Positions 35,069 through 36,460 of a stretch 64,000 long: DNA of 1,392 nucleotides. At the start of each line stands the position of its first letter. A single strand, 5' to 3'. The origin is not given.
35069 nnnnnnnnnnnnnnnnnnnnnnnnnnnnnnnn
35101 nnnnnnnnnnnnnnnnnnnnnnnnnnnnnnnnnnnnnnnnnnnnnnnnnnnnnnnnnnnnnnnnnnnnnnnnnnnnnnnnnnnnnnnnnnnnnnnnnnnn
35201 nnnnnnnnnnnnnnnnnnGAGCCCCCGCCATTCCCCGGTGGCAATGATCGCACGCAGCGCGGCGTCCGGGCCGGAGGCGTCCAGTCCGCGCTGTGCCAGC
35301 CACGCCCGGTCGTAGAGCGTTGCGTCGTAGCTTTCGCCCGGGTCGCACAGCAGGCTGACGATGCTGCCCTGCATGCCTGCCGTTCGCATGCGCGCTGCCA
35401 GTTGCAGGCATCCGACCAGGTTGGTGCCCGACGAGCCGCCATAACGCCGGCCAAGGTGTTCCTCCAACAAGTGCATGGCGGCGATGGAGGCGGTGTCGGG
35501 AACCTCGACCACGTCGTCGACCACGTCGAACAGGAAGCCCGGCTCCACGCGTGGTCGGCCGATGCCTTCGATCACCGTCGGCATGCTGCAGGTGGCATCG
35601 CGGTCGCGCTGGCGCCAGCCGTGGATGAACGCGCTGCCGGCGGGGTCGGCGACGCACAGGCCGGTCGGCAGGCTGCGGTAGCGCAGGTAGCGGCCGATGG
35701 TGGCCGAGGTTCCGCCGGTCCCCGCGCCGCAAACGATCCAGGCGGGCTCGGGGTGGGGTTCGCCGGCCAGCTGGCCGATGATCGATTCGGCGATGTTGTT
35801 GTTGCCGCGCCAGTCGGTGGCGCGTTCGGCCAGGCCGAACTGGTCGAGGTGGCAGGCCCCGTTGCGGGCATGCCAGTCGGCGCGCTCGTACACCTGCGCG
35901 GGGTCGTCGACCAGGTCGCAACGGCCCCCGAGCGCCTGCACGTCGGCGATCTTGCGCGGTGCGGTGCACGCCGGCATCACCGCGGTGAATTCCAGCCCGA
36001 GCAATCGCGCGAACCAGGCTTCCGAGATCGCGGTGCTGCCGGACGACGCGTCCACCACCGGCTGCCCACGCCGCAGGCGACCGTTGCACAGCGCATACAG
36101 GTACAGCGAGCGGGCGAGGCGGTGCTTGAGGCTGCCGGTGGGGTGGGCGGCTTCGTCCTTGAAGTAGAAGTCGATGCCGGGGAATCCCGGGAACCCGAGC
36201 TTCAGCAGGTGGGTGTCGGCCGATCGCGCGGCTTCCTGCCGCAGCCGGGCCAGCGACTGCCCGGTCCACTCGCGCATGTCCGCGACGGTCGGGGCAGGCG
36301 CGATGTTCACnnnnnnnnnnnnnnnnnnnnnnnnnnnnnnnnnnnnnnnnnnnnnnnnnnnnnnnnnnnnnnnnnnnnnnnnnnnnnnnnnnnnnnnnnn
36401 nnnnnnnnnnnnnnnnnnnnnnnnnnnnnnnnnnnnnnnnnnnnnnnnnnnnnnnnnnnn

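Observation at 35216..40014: nnrS operon extended by SirB2-like, group II PLP decarboxylase and cysteine-synthase-family genes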

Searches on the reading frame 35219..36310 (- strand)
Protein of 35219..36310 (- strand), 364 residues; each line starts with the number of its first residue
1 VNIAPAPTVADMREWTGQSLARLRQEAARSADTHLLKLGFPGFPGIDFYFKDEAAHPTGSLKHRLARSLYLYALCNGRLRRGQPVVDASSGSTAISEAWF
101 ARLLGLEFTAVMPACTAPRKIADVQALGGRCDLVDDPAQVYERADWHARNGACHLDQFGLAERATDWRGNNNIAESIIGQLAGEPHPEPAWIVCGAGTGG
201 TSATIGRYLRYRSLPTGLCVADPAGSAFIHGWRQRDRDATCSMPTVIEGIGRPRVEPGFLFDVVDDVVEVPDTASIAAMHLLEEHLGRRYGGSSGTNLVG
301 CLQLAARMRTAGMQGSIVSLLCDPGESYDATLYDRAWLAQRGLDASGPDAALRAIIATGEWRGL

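Call 6: search_protein_families(library=pfam, proteins=[window:35219-36310:-])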
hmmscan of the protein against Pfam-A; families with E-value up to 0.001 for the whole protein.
window:35219-36310:- (364 aa): 1 family
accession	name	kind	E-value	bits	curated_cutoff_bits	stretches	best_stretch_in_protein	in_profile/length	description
PF00291.31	PALP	-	6.6e-47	160.7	35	1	33-323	8-295/295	Pyridoxal-phosphate dependent enzyme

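Call 7: search_protein_families(library=ncbifam, proteins=[window:35219-36310:-])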
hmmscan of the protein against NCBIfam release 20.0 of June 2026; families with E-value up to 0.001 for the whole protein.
window:35219-36310:- (364 aa): 25 families
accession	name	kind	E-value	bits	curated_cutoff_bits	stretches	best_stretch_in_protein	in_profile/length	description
NF052478.1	CystDsulMYC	equivalog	4.1e-144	480.2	600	1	14-362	1-354/354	L-cysteine desulfhydrase Cds1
NF007989.0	PRK10717.1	equivalog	4.6e-39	134.4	387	1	32-345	14-329/334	cysteine synthase A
TIGR03945.1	PLP_SbnA_fam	equivalog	1.3e-32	113.1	349.95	1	46-338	22-304/304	2,3-diaminopropionate biosynthesis protein SbnA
TIGR01137.1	cysta_beta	equivalog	3e-26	92.1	510.25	1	51-344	31-321/457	cystathionine beta-synthase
TIGR01136.1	cysKM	subfamily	1.3e-25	90.4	344.15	1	45-331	20-296/299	cysteine synthase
TIGR01138.1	cysM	equivalog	2.1e-22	80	394.2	1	46-331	23-287/290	cysteine synthase B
TIGR01139.1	cysK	equivalog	3.2e-22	79.2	350.95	1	45-331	20-295/298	cysteine synthase A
NF053679.1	CysteaSynCapA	equivalog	5e-21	74.8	600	1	47-342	32-328/329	cysteate synthase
NF008735.0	PRK11761.1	equivalog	5e-18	65.4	413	1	47-331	28-291/296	cysteine synthase CysM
NF004170.0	PRK05638.1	equivalog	6e-08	31.7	421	1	45-131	79-161/442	threonine synthase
NF005292.0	PRK06815.1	equivalog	6.2e-08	32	371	1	45-309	35-295/320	threonine/serine dehydratase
TIGR01127.1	ilvA_1Cterm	equivalog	8.1e-08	31.6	378.75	1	45-281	14-245/380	threonine ammonia-lyase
NF006390.0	PRK08639.1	equivalog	1.3e-07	30.9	421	1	47-230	41-219/418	threonine ammonia-lyase IlvA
TIGR02079.1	THD1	equivalog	2.3e-07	29.9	440.55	1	48-230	33-211/410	threonine ammonia-lyase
NF006094.0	PRK08246.1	subfamily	2.9e-07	30.2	331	1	31-159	22-147/310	serine/threonine dehydratase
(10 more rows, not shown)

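Call 8: find_encoding_contigs(protein=window:35219-36310:-, flank=10000, max_places=6)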
Protein window:35219-36310:- (364 aa): no gene with exactly this product is on record in the collection.

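Call 18: search_solved_structures(query=window:35219-36310:-, max_evalue=0.001, show_alignments=2)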
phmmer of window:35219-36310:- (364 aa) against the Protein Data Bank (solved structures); distinct sequences matched with E-value up to 0.001: 109 (the best 60 are shown).
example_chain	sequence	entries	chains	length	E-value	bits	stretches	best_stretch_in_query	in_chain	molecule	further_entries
5i7w_A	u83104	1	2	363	1.7e-23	86.6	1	33-343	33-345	Cysteine synthase A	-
5jis_A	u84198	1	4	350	2.2e-23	86.2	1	33-343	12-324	Cysteine synthase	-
5jjc_A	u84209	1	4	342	3.9e-23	85.4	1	33-343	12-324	Cysteine synthase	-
6z3s_D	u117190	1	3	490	1.9e-20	76.6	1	47-343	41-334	Cystathionine beta-synthase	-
6xwl_F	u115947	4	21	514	2.2e-20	76.4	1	47-343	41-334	Cystathionine beta-synthase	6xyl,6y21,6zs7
5ohx_A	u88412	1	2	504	6.4e-18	68.3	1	33-342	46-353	Cystathionine beta-synthase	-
9k2p_A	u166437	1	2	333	1.6e-17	66.9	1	45-343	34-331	Pyridoxal-5'-phosphate-dependent protein beta subunit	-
7xrq_A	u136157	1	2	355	1.3e-15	60.7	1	32-308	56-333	Cystathionine beta-synthase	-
8b9y_A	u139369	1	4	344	2.7e-15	59.6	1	49-331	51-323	Cysteine synthase, putative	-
26fv_A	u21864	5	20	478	2.8e-15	59.6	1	50-349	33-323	Probable cystathionine beta-synthase Rv1077 | Putative cystathionine beta-synthase Rv1077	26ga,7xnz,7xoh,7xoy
5xa2_A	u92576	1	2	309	3.5e-15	59.3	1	51-331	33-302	Cysteine synthase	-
5xoq_A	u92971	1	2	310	3.6e-15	59.2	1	51-331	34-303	Cysteine synthase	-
8if7_A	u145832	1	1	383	8.3e-15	58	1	48-343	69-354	CmnB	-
8b9w_A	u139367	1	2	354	1.3e-14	57.4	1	49-331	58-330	Putative cysteine synthase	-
4ofx_A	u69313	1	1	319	1.2e-13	54.2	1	46-342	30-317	Cystathionine beta-synthase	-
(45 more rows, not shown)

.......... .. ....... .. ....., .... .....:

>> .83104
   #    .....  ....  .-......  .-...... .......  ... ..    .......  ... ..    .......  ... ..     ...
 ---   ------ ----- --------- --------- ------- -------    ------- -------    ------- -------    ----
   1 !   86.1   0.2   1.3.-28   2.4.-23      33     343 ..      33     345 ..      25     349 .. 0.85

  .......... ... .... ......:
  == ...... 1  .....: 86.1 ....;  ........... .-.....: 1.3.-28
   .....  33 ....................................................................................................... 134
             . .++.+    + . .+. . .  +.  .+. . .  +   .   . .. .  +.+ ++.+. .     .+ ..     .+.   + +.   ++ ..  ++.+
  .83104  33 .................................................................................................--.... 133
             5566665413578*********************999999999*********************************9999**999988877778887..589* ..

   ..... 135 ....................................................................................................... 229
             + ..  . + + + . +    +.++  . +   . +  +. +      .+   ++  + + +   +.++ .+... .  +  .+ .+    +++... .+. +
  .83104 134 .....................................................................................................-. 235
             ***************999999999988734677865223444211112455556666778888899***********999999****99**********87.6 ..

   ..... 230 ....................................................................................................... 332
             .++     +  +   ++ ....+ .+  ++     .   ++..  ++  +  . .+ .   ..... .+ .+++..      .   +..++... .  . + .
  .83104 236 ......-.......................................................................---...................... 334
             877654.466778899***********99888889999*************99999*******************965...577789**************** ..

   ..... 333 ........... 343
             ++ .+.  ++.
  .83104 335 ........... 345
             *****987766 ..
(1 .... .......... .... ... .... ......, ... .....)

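Call 27: find_homologous_proteins(query=window:35219-36310:-)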
Query window:35219-36310:- (364 aa): 8000 proteins with E <= 0.001 among 8000 candidates; the best 120 are listed.
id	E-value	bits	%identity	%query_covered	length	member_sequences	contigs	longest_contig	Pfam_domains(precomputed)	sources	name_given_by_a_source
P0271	2.5e-221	753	91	99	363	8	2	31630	PF00291.32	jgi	-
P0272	6.3e-211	718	87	99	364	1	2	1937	PF00291.32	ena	-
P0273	9.5e-210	714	86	99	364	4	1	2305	PF00291.32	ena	-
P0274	5.5e-209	712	87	99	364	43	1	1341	PF00291.32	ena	-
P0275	7.5e-209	711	86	99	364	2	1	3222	PF00291.32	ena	-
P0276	1.2e-201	688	85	97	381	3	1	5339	PF00291.32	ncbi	-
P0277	1.6e-201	687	85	98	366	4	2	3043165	PF00291.32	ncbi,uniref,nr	ncbi:cysteine synthase [Lysobacter concretionis Ko07 = DSM 16239]|uniref:cysteine synthase n=1 Tax=L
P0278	3.0e-201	686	85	98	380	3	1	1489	PF00291.32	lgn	-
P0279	8.8e-201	685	84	97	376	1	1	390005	PF00291.32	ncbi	ncbi:PLP-dependent cysteine synthase family protein [Lysobacter sp. A289]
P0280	9.6e-201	685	85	96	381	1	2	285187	PF00291.32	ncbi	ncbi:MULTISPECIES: PLP-dependent cysteine synthase family protein [unclassified Lysobacter]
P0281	3.8e-200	683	83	99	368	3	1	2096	PF00291.32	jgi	-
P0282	4.9e-197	673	82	97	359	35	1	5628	PF00291.32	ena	-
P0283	6.3e-196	669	83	98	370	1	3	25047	PF00291.32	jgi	jgi:cysteine synthase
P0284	1.0e-195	668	80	99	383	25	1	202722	PF00291.32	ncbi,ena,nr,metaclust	ncbi:Cysteine synthase B [Lysobacter sp. A03]|nr:Cysteine synthase B [Lysobacter sp. A03]|metaclust:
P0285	3.7e-194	663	83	98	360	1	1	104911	PF00291.32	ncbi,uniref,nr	ncbi:cysteine synthase [Lysobacter arseniciresistens ZS79]|uniref:cysteine synthase n=1 Tax=Lysobact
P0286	6.0e-194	662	84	96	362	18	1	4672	PF00291.32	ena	-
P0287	1.1e-193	662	82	97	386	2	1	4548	PF00291.32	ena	-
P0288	6.5e-193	659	82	97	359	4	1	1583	PF00291.32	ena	-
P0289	4.4e-192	656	81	99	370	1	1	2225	PF00291.32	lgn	-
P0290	8.5e-192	655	80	98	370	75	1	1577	PF00291.32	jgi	-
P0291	1.4e-191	655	82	98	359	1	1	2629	PF00291.32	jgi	jgi:cysteine synthase A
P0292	2.3e-191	654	82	98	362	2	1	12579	PF00291.32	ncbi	ncbi:MAG: PLP-dependent cysteine synthase family protein [Lysobacter sp.]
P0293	4.2e-191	653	82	97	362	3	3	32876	PF00291.32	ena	-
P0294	5.7e-191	653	80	98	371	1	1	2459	PF00291.32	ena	-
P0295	1.0e-190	652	80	99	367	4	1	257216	PF00291.32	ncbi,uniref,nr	ncbi:PLP-dependent cysteine synthase family protein [Luteimonas sp. RD2P54]|uniref:cysteine synthase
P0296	1.5e-190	651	81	96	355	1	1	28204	PF00291.32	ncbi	-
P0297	3.5e-190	650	78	99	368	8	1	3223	PF00291.32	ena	-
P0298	4.8e-188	643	76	100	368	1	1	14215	PF00291.32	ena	-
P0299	9.7e-188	642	78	99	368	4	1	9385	PF00291.32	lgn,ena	-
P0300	5.8e-186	636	80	96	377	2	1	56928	PF00291.32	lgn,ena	-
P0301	7.4e-186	636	79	98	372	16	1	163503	PF00291.32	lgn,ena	-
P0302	7.6e-185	633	80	96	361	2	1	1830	PF00291.32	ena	-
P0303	1.7e-184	631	80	97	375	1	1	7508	PF00291.32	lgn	-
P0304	2.1e-184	631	80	96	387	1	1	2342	PF00291.32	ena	-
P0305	5.1e-184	630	79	99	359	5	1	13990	PF00291.32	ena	-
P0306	2.7e-182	624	79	96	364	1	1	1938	PF00291.32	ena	-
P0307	4.2e-182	623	79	96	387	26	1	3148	PF00291.32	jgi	-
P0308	5.9e-182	623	77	99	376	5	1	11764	PF00291.32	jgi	jgi:cysteine synthase A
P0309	6.7e-182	623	77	98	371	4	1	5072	PF00291.32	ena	-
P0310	7.5e-182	623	77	98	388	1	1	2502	PF00291.32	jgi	jgi:cysteine synthase A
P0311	7.7e-182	623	81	93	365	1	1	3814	PF00291.32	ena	-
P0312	1.2e-181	622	77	99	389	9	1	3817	PF00291.32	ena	-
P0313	4.2e-181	620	77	99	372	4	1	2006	PF00291.32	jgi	-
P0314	5.3e-181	620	77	96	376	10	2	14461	PF00291.32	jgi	jgi:cysteine synthase A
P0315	6.3e-181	620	78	96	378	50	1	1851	PF00291.32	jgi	jgi:cysteine synthase A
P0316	6.7e-181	620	77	97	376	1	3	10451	PF00291.32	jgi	jgi:cysteine synthase A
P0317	9.0e-181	619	77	97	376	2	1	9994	PF00291.32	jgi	jgi:cysteine synthase A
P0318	1.4e-180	618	77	97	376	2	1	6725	PF00291.32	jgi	jgi:cysteine synthase A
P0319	3.5e-180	617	79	97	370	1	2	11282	PF00291.32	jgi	jgi:cysteine synthase A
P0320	4.0e-180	617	76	99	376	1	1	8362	PF00291.32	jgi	jgi:cysteine synthase A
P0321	4.8e-180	617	78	96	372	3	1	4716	PF00291.32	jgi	jgi:cysteine synthase A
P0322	6.0e-180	616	79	96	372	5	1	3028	PF00291.32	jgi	jgi:cysteine synthase A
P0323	9.8e-180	616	80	95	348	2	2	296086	PF00291.32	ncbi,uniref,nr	ncbi:PLP-dependent cysteine synthase family protein [Cognatiluteimonas weifangensis]|uniref:PLP-depe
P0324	1.6e-179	615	79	95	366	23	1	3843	PF00291.32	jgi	jgi:cysteine synthase A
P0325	2.6e-179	614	77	97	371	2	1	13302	PF00291.32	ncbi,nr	ncbi:MAG TPA: pyridoxal-phosphate dependent enzyme [Xanthomonadaceae bacterium]|nr:pyridoxal-phospha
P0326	2.7e-179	614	78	99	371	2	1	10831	PF00291.32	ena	-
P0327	2.9e-179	614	77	98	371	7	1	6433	PF00291.32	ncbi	-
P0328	3.7e-179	614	75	98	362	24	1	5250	PF00291.32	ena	-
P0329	6.7e-179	613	76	99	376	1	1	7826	PF00291.32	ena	-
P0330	7.2e-179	613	81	92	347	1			PF00291.32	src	-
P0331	1.1e-178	612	78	96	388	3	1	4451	PF00291.32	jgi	jgi:cysteine synthase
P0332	1.1e-178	612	78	96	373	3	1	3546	PF00291.32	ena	-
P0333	1.4e-178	612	79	95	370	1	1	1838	PF00291.32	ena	-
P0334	3.1e-178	611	77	98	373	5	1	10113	PF00291.32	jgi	jgi:cysteine synthase A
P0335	3.7e-178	610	77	97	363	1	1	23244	PF00291.32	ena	-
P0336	3.9e-178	610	75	99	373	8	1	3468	PF00291.32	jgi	jgi:cysteine synthase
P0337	6.2e-178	610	79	96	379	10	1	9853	PF00291.32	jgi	jgi:cysteine synthase A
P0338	9.7e-178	609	78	96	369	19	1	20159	PF00291.32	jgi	jgi:cysteine synthase A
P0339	9.8e-178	609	78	98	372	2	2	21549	PF00291.32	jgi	jgi:cysteine synthase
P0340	1.1e-177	609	76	98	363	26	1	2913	PF00291.32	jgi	jgi:cysteine synthase A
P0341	1.3e-177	609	76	98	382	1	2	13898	PF00291.32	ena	-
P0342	2.0e-177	608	76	99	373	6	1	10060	PF00291.32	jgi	-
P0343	2.2e-177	608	76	98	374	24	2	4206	PF00291.32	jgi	jgi:cysteine synthase A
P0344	2.8e-177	608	77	99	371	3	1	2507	PF00291.32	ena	-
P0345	3.5e-177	607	77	96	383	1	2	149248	PF00291.32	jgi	-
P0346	4.6e-177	607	79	96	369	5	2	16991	PF00291.32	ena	-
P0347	4.8e-177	607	78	97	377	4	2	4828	PF00291.32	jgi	jgi:cysteine synthase A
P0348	5.2e-177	607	80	95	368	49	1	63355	PF00291.32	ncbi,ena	-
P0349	5.3e-177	607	78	96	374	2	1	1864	PF00291.32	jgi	jgi:cysteine synthase A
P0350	7.2e-177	606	78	97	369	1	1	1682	PF00291.32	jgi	jgi:cysteine synthase A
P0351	8.2e-177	606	76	98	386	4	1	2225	PF00291.32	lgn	-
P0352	1.5e-176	605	78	96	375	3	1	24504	PF00291.32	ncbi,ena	-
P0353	1.5e-176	605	77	96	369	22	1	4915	PF00291.32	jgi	jgi:cysteine synthase A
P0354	2.1e-176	605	78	96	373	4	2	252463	PF00291.32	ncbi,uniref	ncbi:PLP-dependent cysteine synthase family protein [Frateuria sp. GZRR35]|uniref:PLP-dependent cyst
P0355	2.1e-176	605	77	98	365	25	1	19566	PF00291.32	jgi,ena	-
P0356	2.3e-176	605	77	97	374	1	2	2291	PF00291.32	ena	-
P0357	2.3e-176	605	75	99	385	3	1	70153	PF00291.32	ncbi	-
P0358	2.3e-176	605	77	97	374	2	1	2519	PF00291.32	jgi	jgi:cysteine synthase A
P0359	2.4e-176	605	78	96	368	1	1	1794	PF00291.32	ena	-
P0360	2.4e-176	604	76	97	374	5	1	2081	PF00291.32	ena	-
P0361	2.5e-176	604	78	95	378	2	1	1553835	PF00291.32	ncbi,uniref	ncbi:PLP-dependent cysteine synthase family protein [Lysobacter yangpyeongensis]|uniref:cysteine syn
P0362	2.8e-176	604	77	96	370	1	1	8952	PF00291.32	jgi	jgi:cysteine synthase A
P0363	3.4e-176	604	78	97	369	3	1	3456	PF00291.32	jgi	jgi:cysteine synthase A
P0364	3.8e-176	604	80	95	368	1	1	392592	PF00291.32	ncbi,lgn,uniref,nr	ncbi:cysteine synthase [Frateuria sp. Soil773]|uniref:PLP-dependent cysteine synthase family protein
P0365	4.1e-176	604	79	95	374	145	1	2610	PF00291.32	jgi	jgi:cysteine synthase A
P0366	4.4e-176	604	75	98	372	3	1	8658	PF00291.32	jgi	jgi:cysteine synthase A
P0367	4.9e-176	604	78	96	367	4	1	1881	PF00291.32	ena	-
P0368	7.1e-176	603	76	100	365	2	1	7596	PF00291.32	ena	-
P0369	8.2e-176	603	78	96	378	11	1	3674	PF00291.32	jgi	jgi:cysteine synthase A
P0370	1.1e-175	602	76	99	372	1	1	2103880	PF00291.32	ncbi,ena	-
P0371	1.3e-175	602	75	98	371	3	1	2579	PF00291.32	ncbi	-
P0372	1.6e-175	602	78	96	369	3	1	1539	PF00291.32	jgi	jgi:cysteine synthase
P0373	1.8e-175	602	78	97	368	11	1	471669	PF00291.32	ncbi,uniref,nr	ncbi:cysteine synthase [Rhodanobacter sp. B05]|uniref:PLP-dependent cysteine synthase family protein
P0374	1.9e-175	602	77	98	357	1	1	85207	PF00291.32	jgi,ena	-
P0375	2.0e-175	602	76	98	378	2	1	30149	PF00291.32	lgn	-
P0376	2.2e-175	601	77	96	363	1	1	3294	PF00291.32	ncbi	-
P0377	2.7e-175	601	76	99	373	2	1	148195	PF00291.32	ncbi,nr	ncbi:MAG: PLP-dependent cysteine synthase family protein [Xanthomonadales bacterium]|nr:PLP-dependen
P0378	3.3e-175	601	78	96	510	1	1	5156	PF00291.32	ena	-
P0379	3.3e-175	601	78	96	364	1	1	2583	PF00291.32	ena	-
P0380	3.9e-175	601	76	100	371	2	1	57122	PF00291.32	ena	-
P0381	5.5e-175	600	78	97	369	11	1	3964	PF00291.32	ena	-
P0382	6.6e-175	600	78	95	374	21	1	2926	PF00291.32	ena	-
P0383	7.5e-175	600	77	97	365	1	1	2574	PF00291.32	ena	-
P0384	8.5e-175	599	76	98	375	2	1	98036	PF00291.32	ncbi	-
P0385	8.7e-175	599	74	99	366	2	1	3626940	PF00291.32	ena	-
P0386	9.1e-175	599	79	91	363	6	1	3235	PF00291.32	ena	-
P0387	9.1e-175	599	75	99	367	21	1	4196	PF00291.32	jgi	jgi:cysteine synthase A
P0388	1.1e-174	599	77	97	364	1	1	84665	PF00291.32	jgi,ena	-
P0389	1.2e-174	599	75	99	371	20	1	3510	PF00291.32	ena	-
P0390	1.4e-174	599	74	100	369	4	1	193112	PF00291.32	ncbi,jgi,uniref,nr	ncbi:PLP-dependent cysteine synthase family protein [Rhodanobacter sp. PCA2]|uniref:PLP-dependent cy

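Call 86: find_encoding_contigs(protein=P0385, flank=6000, max_places=2)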
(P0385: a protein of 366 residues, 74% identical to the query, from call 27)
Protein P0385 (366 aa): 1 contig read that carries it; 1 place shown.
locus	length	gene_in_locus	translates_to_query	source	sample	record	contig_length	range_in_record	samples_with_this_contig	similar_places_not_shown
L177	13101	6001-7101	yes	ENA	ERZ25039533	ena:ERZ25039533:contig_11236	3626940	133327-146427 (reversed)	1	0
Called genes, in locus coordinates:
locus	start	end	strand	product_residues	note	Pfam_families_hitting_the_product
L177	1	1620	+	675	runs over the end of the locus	PF00989:PAS, PF08448:PAS_4, PF13188:PAS_8, PF13426:PAS_9, PF24820:Diguanyl_cycl_sensor, PF00512:HisKA, PF02518:HATPase_c, PF00072:Response_reg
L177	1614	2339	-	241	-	PF00027:cNMP_binding, PF13545:HTH_Crp_2, PF00325:Crp (weak)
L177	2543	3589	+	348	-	PF02867:Ribonuc_red_lgC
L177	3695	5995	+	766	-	PF22085:NorB_cytochrome_c-like, PF00115:COX1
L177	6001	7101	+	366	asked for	PF00291:PALP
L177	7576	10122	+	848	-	PF00690:Cation_ATPase_N, PF00122:E1-E2_ATPase, PF00702:Hydrolase, PF13246:Cation_ATPase, PF12710:HAD (weak), PF08282:Hydrolase_3 (faint), PF00689:Cation_ATPase_C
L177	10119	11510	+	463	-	PF00753:Lactamase_B, PF23023:Anti-Pycsar_Apyc1 (weak), PF12706:Lactamase_B_2 (weak), PF16661:Lactamase_B_6 (weak), PF10996:Beta-Casp, PF07521:RMMBL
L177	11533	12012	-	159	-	PF02566:OsmC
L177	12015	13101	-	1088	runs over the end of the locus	PF00873:ACR_tran, PF02355:SecD_SecF_C (faint)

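Call 87: find_encoding_contigs(protein=P0370, flank=6000, max_places=2)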
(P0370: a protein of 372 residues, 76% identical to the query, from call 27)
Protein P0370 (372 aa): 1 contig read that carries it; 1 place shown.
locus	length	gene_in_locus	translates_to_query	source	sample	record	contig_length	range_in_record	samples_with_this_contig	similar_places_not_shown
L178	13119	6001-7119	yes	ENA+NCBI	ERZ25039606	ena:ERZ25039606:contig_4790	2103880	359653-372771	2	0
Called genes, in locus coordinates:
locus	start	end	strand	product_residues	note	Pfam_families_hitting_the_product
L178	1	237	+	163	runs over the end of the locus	PF01668:SmpB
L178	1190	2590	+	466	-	PF04055:Radical_SAM, PF06969:HemN_C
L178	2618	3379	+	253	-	PF00027:cNMP_binding, PF13545:HTH_Crp_2, PF00325:Crp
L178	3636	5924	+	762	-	PF22085:NorB_cytochrome_c-like, PF00115:COX1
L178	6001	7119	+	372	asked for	PF00291:PALP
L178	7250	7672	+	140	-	PF04143:Sulf_transp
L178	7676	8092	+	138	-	PF20398:DUF6691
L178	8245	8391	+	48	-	-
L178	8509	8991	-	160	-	-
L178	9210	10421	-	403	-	PF00109:ketoacyl-synt, PF02801:Ketoacyl-synt_C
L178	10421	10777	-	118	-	PF07977:FabA, PF22818:ApeI-like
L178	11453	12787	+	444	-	PF05940:NnrS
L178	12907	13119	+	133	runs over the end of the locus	PF04247:SirB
